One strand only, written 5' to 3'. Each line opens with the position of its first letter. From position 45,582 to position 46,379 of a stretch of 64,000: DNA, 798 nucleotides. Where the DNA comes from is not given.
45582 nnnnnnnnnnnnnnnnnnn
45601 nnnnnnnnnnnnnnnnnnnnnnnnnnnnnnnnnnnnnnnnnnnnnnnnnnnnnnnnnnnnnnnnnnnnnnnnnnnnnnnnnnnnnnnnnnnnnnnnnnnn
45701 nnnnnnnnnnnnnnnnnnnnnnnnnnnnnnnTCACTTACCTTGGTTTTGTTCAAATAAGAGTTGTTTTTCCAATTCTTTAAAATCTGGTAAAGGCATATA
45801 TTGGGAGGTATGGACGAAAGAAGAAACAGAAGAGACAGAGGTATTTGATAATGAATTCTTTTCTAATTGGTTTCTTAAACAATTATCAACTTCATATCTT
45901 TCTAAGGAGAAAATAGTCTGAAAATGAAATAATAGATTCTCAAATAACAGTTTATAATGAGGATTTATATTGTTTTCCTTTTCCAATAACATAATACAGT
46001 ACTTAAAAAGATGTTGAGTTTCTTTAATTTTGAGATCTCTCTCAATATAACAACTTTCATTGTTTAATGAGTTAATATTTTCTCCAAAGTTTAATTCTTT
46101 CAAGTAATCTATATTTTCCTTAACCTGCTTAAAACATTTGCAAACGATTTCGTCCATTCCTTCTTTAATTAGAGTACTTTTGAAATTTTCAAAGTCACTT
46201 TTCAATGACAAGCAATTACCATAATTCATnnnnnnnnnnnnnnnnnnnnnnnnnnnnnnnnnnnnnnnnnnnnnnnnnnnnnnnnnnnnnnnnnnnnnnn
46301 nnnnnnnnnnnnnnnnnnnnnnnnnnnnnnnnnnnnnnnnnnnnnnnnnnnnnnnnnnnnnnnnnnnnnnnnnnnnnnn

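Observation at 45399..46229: Tail-anchored Q-SNARE reconstructed by removing an 81-nt intron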

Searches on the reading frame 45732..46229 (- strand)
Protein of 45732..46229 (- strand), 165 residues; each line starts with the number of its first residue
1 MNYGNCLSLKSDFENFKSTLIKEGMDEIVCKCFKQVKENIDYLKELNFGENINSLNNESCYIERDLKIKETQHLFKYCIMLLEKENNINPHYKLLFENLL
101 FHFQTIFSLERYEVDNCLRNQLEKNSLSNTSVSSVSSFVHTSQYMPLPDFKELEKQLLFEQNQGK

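Call 14: find_encoding_contigs(protein=window:45732-46229:-, flank=1500, max_places=4)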
Protein window:45732-46229:- (165 aa): 24 contigs read that carry it; 2 places shown.
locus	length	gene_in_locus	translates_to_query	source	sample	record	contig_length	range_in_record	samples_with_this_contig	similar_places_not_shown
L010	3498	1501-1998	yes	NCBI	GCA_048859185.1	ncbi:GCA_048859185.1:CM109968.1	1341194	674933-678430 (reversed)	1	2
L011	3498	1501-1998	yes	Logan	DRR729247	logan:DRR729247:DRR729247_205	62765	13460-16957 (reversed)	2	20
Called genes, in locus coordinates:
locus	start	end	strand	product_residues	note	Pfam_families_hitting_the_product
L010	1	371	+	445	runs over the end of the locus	PF00464:SHMT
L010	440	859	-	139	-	-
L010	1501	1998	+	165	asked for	-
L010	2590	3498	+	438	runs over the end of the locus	PF00464:SHMT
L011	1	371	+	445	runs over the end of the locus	PF00464:SHMT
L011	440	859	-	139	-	-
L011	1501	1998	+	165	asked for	-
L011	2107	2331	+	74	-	-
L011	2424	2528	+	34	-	-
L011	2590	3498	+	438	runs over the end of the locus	PF00464:SHMT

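Call 16: list_cluster_members(proteins=[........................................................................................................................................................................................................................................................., P0001, P0005, window:45732-46229:-])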
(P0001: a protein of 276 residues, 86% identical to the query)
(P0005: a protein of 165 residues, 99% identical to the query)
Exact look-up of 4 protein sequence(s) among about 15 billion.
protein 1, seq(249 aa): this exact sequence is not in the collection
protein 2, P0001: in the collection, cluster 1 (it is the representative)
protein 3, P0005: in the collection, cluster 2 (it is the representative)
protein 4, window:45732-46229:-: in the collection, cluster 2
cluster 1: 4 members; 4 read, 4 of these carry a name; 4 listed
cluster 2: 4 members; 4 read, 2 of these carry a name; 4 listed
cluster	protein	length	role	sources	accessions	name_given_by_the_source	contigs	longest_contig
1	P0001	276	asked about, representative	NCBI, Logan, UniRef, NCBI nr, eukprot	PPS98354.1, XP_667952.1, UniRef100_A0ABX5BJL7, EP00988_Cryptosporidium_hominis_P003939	Uncharacterized protein GY17_00000693 [Cryptosporidium hominis] | t-SNARE coiled-coil homology domain-containing protein n=1 Tax=Cryptosporidium hominis ... | hypothetical protein [Cryptosporidium hominis TU502]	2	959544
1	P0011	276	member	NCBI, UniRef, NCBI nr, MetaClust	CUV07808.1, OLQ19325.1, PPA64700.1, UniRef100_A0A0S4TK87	unnamed protein product [Cryptosporidium hominis] | Uncharacterized protein n=1 Tax=Cryptosporidium hominis TaxID=237895 ... | hypothetical protein ChTU502y2012_421g0420 [Cryptosporidium hominis]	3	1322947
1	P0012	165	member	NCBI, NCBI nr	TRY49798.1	Uncharacterized protein CTYZ_00000281 [Cryptosporidium tyzzeri]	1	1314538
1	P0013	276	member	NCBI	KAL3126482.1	hypothetical protein CHM_8g2590 [Cryptosporidium hominis]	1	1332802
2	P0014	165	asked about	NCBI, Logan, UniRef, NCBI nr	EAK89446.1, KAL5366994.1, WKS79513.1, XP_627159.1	hypothetical protein [Cryptosporidium parvum Iowa II] | Uncharacterized protein n=1 Tax=Cryptosporidium parvum (strain Iowa II) TaxID=353152 ...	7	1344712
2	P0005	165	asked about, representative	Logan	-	-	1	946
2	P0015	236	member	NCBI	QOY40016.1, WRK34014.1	Uncharacterized protein cpbgf_8002590, partial [Cryptosporidium parvum]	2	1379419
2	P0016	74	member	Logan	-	-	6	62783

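Call 72: find_encoding_contigs(protein=P0015, flank=1500, max_places=2)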
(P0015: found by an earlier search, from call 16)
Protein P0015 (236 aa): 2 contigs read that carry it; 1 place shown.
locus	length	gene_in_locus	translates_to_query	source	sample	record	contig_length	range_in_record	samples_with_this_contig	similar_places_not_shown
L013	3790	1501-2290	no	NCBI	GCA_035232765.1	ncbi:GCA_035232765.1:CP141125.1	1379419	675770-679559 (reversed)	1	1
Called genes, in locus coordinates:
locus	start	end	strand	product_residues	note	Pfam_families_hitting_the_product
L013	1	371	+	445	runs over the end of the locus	PF00464:SHMT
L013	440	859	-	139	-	-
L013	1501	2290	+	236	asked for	-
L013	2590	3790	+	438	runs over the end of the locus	PF00464:SHMT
